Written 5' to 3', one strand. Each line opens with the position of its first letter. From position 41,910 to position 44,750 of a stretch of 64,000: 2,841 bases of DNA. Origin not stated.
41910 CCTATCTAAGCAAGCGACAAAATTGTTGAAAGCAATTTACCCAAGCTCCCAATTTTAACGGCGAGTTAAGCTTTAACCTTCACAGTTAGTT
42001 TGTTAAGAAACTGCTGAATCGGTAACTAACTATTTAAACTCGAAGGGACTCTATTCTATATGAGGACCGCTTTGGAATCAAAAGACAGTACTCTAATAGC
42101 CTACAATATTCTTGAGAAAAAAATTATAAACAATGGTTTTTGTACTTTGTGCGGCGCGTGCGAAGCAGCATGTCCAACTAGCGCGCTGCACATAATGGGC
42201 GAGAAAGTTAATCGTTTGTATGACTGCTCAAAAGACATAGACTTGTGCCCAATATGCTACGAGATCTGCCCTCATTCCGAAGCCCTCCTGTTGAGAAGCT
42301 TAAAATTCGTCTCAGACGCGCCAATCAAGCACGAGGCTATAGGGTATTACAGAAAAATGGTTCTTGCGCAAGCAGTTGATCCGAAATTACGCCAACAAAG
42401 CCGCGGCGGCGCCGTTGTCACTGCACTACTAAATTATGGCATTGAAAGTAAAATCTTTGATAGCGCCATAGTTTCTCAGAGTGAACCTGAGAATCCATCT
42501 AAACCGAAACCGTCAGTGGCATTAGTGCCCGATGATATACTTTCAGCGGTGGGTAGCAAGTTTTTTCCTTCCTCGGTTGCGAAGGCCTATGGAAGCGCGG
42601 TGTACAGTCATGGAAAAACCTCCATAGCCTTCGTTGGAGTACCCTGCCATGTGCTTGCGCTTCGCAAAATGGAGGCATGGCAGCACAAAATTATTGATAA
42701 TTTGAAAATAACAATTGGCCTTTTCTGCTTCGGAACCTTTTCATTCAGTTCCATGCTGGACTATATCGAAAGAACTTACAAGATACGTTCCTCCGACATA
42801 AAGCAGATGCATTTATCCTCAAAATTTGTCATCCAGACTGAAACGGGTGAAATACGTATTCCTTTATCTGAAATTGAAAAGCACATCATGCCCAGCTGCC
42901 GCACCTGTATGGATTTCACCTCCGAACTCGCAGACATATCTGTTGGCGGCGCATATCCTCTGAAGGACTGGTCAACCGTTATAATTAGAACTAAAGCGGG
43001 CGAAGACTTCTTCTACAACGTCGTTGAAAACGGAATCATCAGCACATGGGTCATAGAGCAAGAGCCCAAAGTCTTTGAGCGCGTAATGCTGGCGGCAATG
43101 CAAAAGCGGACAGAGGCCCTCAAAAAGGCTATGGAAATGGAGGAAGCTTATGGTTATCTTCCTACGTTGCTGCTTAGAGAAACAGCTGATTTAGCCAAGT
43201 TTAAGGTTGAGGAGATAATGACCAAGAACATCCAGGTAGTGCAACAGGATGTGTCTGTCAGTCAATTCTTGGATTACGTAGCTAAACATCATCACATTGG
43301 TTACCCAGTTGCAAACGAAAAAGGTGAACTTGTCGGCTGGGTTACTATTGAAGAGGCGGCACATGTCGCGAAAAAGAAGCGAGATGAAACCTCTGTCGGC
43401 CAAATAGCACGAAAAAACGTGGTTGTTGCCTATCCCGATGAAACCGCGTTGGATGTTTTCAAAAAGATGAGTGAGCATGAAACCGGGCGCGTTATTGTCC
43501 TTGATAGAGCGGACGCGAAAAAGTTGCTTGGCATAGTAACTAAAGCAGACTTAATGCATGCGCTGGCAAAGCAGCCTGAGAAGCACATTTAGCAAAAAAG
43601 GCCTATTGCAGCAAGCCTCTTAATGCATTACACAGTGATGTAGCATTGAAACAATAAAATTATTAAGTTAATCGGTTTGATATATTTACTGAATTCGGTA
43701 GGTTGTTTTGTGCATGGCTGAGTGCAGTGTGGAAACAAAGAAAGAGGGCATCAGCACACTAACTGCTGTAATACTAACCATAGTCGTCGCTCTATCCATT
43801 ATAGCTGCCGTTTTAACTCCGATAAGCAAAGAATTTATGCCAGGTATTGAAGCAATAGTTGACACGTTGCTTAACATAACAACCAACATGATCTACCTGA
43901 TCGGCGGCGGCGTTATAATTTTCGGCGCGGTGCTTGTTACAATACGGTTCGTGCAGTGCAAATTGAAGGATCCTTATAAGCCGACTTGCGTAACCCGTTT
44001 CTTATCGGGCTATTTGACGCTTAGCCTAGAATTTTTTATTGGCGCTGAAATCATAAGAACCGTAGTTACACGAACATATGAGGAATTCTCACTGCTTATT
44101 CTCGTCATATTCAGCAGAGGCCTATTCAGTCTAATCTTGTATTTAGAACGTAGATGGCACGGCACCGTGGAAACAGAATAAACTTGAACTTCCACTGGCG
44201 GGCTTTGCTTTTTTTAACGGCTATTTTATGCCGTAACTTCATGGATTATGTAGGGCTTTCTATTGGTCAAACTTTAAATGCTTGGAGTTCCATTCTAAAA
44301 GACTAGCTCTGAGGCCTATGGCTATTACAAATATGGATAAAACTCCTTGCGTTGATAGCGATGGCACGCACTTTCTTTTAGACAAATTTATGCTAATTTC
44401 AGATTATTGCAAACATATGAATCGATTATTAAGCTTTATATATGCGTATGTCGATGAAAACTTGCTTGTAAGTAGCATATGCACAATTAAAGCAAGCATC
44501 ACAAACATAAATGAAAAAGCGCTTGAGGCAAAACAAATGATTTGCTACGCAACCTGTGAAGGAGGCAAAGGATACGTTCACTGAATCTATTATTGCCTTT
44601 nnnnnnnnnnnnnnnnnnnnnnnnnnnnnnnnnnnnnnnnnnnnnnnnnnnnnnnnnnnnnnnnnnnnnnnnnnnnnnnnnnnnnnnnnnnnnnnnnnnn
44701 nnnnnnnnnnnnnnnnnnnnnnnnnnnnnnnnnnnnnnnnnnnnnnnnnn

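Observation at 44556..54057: Complex-I-ordered 11-subunit operon whose catalytic subunits are still a [NiFe]-hydrogenase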

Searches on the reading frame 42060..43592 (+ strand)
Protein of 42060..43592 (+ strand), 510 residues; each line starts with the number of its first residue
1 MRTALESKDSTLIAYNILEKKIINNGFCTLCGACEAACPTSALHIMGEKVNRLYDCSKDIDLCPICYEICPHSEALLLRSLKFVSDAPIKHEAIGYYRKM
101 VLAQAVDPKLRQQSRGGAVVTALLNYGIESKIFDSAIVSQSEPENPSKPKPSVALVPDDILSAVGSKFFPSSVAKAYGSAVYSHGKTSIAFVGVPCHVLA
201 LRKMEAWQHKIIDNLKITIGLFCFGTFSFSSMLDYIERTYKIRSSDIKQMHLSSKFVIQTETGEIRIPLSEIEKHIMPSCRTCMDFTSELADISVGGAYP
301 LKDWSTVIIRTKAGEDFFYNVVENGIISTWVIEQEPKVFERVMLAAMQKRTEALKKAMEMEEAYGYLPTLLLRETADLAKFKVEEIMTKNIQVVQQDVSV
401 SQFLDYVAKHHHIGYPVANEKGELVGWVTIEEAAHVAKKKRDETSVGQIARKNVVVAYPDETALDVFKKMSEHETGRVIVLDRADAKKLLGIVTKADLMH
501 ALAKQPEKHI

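Call 16: search_protein_families(library=pfam, proteins=[window:42060-43592:+])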
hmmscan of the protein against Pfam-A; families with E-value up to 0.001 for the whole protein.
window:42060-43592:+ (510 aa): 6 families
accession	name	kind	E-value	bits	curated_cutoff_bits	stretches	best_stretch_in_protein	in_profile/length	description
PF04432.18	FrhB_FdhB_C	-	4.2e-38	131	23.3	1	188-330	3-145/150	Coenzyme F420 hydrogenase/dehydrogenase, beta subunit C terminus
PF00571.33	CBS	-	1.5e-22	80.1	24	2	446-503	1-56/57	CBS domain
PF04422.18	FrhB_FdhB_N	-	8.3e-14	51.9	22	1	100-176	1-76/78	Coenzyme F420 hydrogenase/dehydrogenase, beta subunit N-term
PF00037.32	Fer4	-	7.8e-06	25.9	21.1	1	22-43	2-23/24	4Fe-4S binding domain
PF12797.12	Fer4_2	-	0.00026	21.2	24.5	1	20-40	2-22/22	4Fe-4S binding domain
PF13237.11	Fer4_10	-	0.00057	20.2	25.5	1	21-71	2-53/53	4Fe-4S dicluster domain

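Call 28: search_protein_families(library=ncbifam, proteins=[window:42060-43592:+], max_evalue=0.01)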
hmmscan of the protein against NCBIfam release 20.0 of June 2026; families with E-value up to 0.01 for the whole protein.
window:42060-43592:+ (510 aa): 40 families (the best 25 are shown)
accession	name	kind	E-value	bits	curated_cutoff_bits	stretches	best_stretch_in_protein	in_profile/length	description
NF006807.0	PRK09325.1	subfamily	1e-58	198.7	269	1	93-361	3-275/283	coenzyme F420-reducing hydrogenase subunit beta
TIGR03289.1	frhB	equivalog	5.7e-51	173.2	331.5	1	94-360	1-270/275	coenzyme F420 hydrogenase subunit beta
NF006808.0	PRK09326.1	equivalog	9.6e-31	106.9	444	1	21-324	7-297/341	F420H2 dehydrogenase subunit F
NF040616.1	F420_dehyd_FpoF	exception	4.5e-29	101.5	475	1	21-324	6-296/337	F420H2 dehydrogenase subunit FpoF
NF053603.1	HhpR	exception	5.5e-13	48.7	520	2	382-504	2-120/282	CBS domain-containing high hydrostatic pressure regulator HhpR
NF041552.1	TF_PrdR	equivalog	4.9e-11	41.7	795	1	380-504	5-127/577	sigma-54 dependent transcriptional regulator PrdR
NF038279.1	TF_CBS_SpxR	exception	3.6e-10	39.2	600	1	383-508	190-311/427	CBS-HotDog domain-containing transcription factor SpxR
NF002505.0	PRK01862.1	equivalog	7.2e-08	31.5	482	1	376-504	442-572/577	ClcB-like voltage-gated chloride channel protein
TIGR01302.1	IMP_dehydrog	equivalog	8.1e-08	31.6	481.5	1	382-502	81-200/450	IMP dehydrogenase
NF053863.1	DS11_antiphage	equivalog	1.6e-07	30.8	260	1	381-502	73-192/305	CBS domain-containing anti-phage protein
TIGR03294.1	FrhG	equivalog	5.8e-07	29.5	245.5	1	18-73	166-218/228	coenzyme F420 hydrogenase subunit gamma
NF011442.0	PRK14869.1-4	equivalog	1.2e-05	23.9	400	0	443-504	69-128/543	putative manganese-dependent inorganic diphosphatase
NF011448.0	PRK14869.2-4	equivalog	1.2e-05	23.8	562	1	445-502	75-130/563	putative manganese-dependent inorganic diphosphatase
NF005869.0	PRK07807.1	equivalog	1.4e-05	24.4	549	1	381-503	89-205/479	GuaB1 family IMP dehydrogenase-related protein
NF052358.1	GMPRedGuaB1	equivalog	1.9e-05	24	675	1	379-503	87-205/479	GMP reductase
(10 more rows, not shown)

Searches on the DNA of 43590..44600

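Call 34: search_rna_families(source=window, start=43590, end=44600, threshold=evalue, max_evalue=1)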
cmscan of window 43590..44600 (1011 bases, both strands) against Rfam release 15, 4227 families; matches with E-value up to 1: 0.
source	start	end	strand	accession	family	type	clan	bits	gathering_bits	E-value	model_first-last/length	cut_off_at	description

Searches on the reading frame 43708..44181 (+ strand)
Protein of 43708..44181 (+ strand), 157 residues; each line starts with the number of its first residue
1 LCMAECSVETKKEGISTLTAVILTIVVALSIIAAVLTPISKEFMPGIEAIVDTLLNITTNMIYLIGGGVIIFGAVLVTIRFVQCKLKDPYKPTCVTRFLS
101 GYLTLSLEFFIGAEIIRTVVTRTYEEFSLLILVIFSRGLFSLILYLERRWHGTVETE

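Call 16: search_protein_families(library=pfam, proteins=[window:43708-44181:+])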
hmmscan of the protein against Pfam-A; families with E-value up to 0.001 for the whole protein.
window:43708-44181:+ (157 aa): 1 family
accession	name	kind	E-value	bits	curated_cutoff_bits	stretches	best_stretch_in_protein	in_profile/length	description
PF07784.16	DUF1622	-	3.2e-10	40.3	24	1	73-147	1-77/78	Protein of unknown function (DUF1622)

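Call 28: search_protein_families(library=ncbifam, proteins=[window:43708-44181:+], max_evalue=0.01)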
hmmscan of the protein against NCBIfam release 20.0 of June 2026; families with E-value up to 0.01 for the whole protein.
window:43708-44181:+ (157 aa): 0 families

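Call 54: find_homologous_proteins(query=window:43714-44181:+, max_evalue=0.001)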
Query window:43714-44181:+ (155 aa): 1070 proteins with E <= 0.001 among 1347 candidates; the best 120 are listed.
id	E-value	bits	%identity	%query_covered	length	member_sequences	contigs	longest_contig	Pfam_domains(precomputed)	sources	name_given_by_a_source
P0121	4.4e-90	318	100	100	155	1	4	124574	PF07784.17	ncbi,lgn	ncbi:MAG: DUF1622 domain-containing protein [Candidatus Bathyarchaeia archaeon]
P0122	1.7e-89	316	99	100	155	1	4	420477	PF07784.17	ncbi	ncbi:MAG: DUF1622 domain-containing protein [Candidatus Bathyarchaeia archaeon]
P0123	5.0e-89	314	99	100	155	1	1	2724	PF07784.17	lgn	-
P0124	5.4e-89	314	99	100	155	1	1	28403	PF07784.17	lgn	-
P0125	1.0e-87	310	96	100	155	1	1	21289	PF07784.17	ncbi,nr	ncbi:MAG: DUF1622 domain-containing protein [Candidatus Bathyarchaeota archaeon]|nr:DUF1622 domain-c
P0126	2.9e-87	308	95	100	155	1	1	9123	PF07784.17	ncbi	ncbi:MAG: DUF1622 domain-containing protein [Candidatus Bathyarchaeales archaeon]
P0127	2.3e-86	305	95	100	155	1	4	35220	PF07784.17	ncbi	ncbi:MAG: DUF1622 domain-containing protein [Candidatus Bathyarchaeia archaeon]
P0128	4.4e-86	305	94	100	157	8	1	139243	PF07784.17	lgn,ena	-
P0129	6.7e-79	281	86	100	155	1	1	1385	PF07784.17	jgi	jgi:uncharacterized membrane protein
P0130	4.2e-76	272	85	100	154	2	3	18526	PF07784.17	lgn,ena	-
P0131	6.3e-76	272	81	100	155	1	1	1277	PF07784.17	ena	-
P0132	5.6e-75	269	80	100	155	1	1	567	PF07784.17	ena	-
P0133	7.8e-75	268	79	100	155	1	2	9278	PF07784.17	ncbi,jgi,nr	ncbi:DUF1622 domain-containing protein [Candidatus Bathyarchaeota archaeon]|nr:DUF1622 domain-contai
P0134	1.3e-74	267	84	100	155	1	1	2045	PF07784.17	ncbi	-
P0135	1.5e-74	267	80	100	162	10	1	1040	PF07784.17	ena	-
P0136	1.6e-74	267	81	100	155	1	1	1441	PF07784.17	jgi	jgi:uncharacterized membrane protein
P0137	2.0e-74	267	79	100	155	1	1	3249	PF07784.17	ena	-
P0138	2.1e-74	267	81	100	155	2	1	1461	PF07784.17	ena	-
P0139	2.1e-74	267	78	100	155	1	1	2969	PF07784.17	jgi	jgi:uncharacterized membrane protein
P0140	3.0e-74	266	79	100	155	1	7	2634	PF07784.17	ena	-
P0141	3.2e-74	266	79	100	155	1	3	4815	PF07784.17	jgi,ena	jgi:uncharacterized membrane protein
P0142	3.6e-74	266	79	100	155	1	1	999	PF07784.17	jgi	jgi:uncharacterized membrane protein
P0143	4.1e-74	266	79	100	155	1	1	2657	PF07784.17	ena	-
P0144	5.6e-74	265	79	100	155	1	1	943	PF07784.17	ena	-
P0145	5.6e-74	265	78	100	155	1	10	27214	PF07784.17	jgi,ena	jgi:uncharacterized membrane protein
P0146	9.5e-74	265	79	100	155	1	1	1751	PF07784.17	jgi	-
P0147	1.2e-73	264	77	100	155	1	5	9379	PF07784.17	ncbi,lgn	-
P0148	1.3e-73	264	77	100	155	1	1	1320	PF07784.17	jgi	jgi:uncharacterized membrane protein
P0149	1.5e-73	264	77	100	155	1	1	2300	PF07784.17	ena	-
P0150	1.6e-73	264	77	100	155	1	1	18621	PF07784.17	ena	-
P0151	1.9e-73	264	77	100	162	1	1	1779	PF07784.17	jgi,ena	jgi:uncharacterized membrane protein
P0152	1.9e-73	264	79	100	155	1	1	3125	PF07784.17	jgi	-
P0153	2.6e-73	263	78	100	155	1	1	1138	PF07784.17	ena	-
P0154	2.6e-73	263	76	100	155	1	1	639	PF07784.17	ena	-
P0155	2.9e-73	263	78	100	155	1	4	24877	PF07784.17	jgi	jgi:uncharacterized membrane protein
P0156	3.1e-73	263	77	100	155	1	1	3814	PF07784.17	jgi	jgi:uncharacterized membrane protein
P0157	3.6e-73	263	79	100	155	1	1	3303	PF07784.17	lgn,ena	-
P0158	3.8e-73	263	78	100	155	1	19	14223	PF07784.17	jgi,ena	jgi:uncharacterized membrane protein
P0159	4.9e-73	262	77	100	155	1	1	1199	PF07784.17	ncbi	-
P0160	5.4e-73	262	78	100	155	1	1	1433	PF07784.17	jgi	jgi:uncharacterized membrane protein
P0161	6.0e-73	262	77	100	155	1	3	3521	PF07784.17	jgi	jgi:uncharacterized membrane protein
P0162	6.5e-73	262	77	100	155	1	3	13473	PF07784.17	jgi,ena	jgi:uncharacterized membrane protein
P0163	6.6e-73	262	78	100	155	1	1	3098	PF07784.17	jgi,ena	jgi:uncharacterized membrane protein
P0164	7.2e-73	262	76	100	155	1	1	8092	PF07784.17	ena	-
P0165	7.8e-73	262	77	100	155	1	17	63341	PF07784.17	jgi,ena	jgi:uncharacterized membrane protein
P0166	9.1e-73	261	78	100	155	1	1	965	PF07784.17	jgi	-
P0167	9.8e-73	261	77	100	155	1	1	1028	PF07784.17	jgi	jgi:uncharacterized membrane protein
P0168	1.0e-72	261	75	100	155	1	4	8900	PF07784.17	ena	-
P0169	1.2e-72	261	78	100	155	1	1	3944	PF07784.17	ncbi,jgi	-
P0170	1.4e-72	261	79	100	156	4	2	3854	PF07784.17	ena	-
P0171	1.4e-72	261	75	100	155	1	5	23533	PF07784.17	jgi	jgi:uncharacterized membrane protein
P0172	1.4e-72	261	76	100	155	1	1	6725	PF07784.17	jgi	jgi:uncharacterized membrane protein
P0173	1.6e-72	261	76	100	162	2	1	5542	PF07784.17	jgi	jgi:uncharacterized membrane protein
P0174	1.7e-72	260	75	100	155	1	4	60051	PF07784.17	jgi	jgi:uncharacterized membrane protein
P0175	2.0e-72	260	75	100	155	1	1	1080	PF07784.17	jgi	jgi:uncharacterized membrane protein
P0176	2.3e-72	260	77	100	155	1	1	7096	PF07784.17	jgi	jgi:uncharacterized membrane protein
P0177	2.3e-72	260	77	100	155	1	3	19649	PF07784.17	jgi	jgi:uncharacterized membrane protein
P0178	2.3e-72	260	75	100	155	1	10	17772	PF07784.17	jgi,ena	jgi:uncharacterized membrane protein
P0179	2.4e-72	260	75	100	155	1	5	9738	PF07784.17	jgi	jgi:uncharacterized membrane protein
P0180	2.8e-72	260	75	100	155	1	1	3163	PF07784.17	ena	-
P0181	2.9e-72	260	76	100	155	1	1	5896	PF07784.17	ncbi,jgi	-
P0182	2.9e-72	260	75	100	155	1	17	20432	PF07784.17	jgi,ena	jgi:uncharacterized membrane protein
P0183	3.3e-72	260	76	100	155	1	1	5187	PF07784.17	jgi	jgi:uncharacterized membrane protein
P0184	3.4e-72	260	75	100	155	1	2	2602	PF07784.17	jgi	jgi:uncharacterized membrane protein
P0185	3.8e-72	259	77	100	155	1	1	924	PF07784.17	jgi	jgi:uncharacterized membrane protein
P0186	4.7e-72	259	75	100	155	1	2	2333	PF07784.17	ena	-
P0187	4.8e-72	259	76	100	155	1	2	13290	PF07784.17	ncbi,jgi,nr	ncbi:DUF1622 domain-containing protein [Candidatus Bathyarchaeota archaeon]|nr:DUF1622 domain-contai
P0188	5.1e-72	259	77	100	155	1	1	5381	PF07784.17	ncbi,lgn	-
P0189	5.8e-72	259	75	100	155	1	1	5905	PF07784.17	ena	-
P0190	6.6e-72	259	77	100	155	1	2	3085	PF07784.17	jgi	-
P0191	7.1e-72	258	75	100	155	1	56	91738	PF07784.17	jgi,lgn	jgi:uncharacterized membrane protein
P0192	7.9e-72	258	75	100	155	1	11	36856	PF07784.17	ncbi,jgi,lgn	-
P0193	8.3e-72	258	77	100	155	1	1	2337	PF07784.17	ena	-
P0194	8.9e-72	258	78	100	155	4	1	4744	PF07784.17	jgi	jgi:uncharacterized membrane protein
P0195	9.1e-72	258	75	100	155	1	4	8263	PF07784.17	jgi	jgi:uncharacterized membrane protein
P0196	1.1e-71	258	75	100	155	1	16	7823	PF07784.17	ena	-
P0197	1.5e-71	257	75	100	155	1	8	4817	PF07784.17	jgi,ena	jgi:uncharacterized membrane protein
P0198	1.6e-71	257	76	100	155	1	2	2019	PF07784.17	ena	-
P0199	1.8e-71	257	74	100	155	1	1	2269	PF07784.17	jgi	jgi:uncharacterized membrane protein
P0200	2.0e-71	257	75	100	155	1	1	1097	PF07784.17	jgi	jgi:uncharacterized membrane protein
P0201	2.5e-71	257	75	100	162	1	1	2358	PF07784.17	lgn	-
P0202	6.9e-71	255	75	100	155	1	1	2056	PF07784.17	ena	-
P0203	8.2e-71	255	76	100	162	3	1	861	PF07784.17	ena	-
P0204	8.8e-71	255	77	100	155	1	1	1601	PF07784.17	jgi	jgi:uncharacterized membrane protein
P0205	1.3e-70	254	75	100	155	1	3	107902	PF07784.17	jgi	jgi:uncharacterized membrane protein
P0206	1.7e-70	254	75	100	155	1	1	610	PF07784.17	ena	-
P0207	2.9e-70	253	75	100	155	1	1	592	PF07784.17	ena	-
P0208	3.4e-70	253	76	100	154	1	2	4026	PF07784.17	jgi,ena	jgi:uncharacterized membrane protein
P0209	4.1e-70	253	74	100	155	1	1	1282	PF07784.17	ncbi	-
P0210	4.6e-70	253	77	100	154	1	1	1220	PF07784.17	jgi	jgi:uncharacterized membrane protein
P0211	9.1e-70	252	75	100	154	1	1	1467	PF07784.17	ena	-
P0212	2.0e-69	251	74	100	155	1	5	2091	PF07784.17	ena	-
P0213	2.3e-69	250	74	100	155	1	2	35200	PF07784.17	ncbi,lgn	-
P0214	3.4e-69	250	74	100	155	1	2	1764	PF07784.17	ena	-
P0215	3.7e-69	250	73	100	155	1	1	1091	PF07784.17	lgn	-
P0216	5.0e-69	249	74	100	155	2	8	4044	PF07784.17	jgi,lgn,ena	jgi:uncharacterized membrane protein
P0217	5.1e-69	249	74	100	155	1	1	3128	PF07784.17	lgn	-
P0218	5.5e-69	249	75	100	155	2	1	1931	PF07784.17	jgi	jgi:uncharacterized membrane protein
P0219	8.4e-69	249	74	100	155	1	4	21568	PF07784.17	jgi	jgi:uncharacterized membrane protein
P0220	8.6e-69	248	74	100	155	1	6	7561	PF07784.17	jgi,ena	jgi:uncharacterized membrane protein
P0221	9.4e-69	248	78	92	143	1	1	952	PF07784.17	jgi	jgi:uncharacterized membrane protein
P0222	9.4e-69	248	78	92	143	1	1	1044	PF07784.17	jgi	jgi:uncharacterized membrane protein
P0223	1.6e-68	248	72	100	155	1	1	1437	PF07784.17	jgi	jgi:uncharacterized membrane protein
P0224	1.6e-68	248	71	100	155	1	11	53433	PF07784.17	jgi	jgi:uncharacterized membrane protein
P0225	2.4e-68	247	74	100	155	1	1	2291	PF07784.17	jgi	-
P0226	2.7e-68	247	78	92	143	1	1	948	PF07784.17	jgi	jgi:uncharacterized membrane protein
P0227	3.2e-68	247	78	92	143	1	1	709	PF07784.17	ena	-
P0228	4.1e-68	246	72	100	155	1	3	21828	PF07784.17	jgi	jgi:uncharacterized membrane protein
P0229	5.2e-68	246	74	100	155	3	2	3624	PF07784.17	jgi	jgi:uncharacterized membrane protein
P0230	5.4e-68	246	74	100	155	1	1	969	PF07784.17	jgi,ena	jgi:uncharacterized membrane protein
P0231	6.4e-68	246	73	100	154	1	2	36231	PF07784.17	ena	-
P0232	8.7e-68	245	73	100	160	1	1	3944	PF07784.17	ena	-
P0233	1.0e-67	245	72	99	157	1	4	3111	PF07784.17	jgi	jgi:uncharacterized membrane protein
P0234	1.2e-67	245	71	100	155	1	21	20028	PF07784.17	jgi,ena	-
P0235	1.4e-67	245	70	100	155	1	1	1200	PF07784.17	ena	-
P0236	1.4e-67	245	71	100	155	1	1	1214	PF07784.17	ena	-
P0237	1.7e-67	244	73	100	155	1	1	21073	PF07784.17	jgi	-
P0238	1.9e-67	244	72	100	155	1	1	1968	PF07784.17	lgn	-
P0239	2.2e-67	244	70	100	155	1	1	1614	PF07784.17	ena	-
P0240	2.8e-67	244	71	100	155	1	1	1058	PF07784.17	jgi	jgi:uncharacterized membrane protein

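Call 55: find_encoding_contigs(protein=P0121, flank=3000, max_places=4)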
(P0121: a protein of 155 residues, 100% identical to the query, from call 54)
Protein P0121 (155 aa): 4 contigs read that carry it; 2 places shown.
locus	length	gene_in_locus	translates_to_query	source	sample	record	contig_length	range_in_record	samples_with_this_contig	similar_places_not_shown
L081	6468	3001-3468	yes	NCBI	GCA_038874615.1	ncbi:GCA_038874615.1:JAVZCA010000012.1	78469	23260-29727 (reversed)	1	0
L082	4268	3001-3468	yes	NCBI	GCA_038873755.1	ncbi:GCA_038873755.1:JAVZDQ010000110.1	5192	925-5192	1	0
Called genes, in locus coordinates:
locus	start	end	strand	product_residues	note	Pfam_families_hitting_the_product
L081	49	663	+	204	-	-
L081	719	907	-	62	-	PF01907:Ribosomal_L37e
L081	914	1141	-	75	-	PF01423:LSM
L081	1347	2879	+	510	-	PF00037:Fer4 (weak), PF04422:FrhB_FdhB_N, PF04432:FrhB_FdhB_C, PF00571:CBS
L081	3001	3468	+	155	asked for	PF07784:DUF1622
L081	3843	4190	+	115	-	PF00507:Oxidored_q4 (weak)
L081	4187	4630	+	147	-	PF01058:Oxidored_q6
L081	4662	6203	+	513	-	PF00329:Complex1_30kDa, PF00374:NiFeSe_Hases, PF00346:Complex1_49kDa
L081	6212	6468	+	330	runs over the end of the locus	PF00146:NADHdh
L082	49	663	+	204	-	-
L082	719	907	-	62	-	PF01907:Ribosomal_L37e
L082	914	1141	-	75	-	PF01423:LSM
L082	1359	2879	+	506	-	PF00037:Fer4 (weak), PF04422:FrhB_FdhB_N, PF04432:FrhB_FdhB_C, PF00571:CBS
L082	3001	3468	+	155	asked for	PF07784:DUF1622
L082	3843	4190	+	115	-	PF00507:Oxidored_q4 (weak)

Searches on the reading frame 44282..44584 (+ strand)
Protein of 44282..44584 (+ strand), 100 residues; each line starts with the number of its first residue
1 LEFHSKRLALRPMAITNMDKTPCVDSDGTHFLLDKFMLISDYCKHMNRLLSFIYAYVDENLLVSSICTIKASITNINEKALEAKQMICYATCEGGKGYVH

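Call 16: search_protein_families(library=pfam, proteins=[window:44282-44584:+])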
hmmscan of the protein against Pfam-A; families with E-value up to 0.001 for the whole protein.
window:44282-44584:+ (100 aa): 0 families

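Call 28: search_protein_families(library=ncbifam, proteins=[window:44282-44584:+], max_evalue=0.01)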
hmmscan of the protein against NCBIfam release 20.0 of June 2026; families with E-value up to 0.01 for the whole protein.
window:44282-44584:+ (100 aa): 0 families
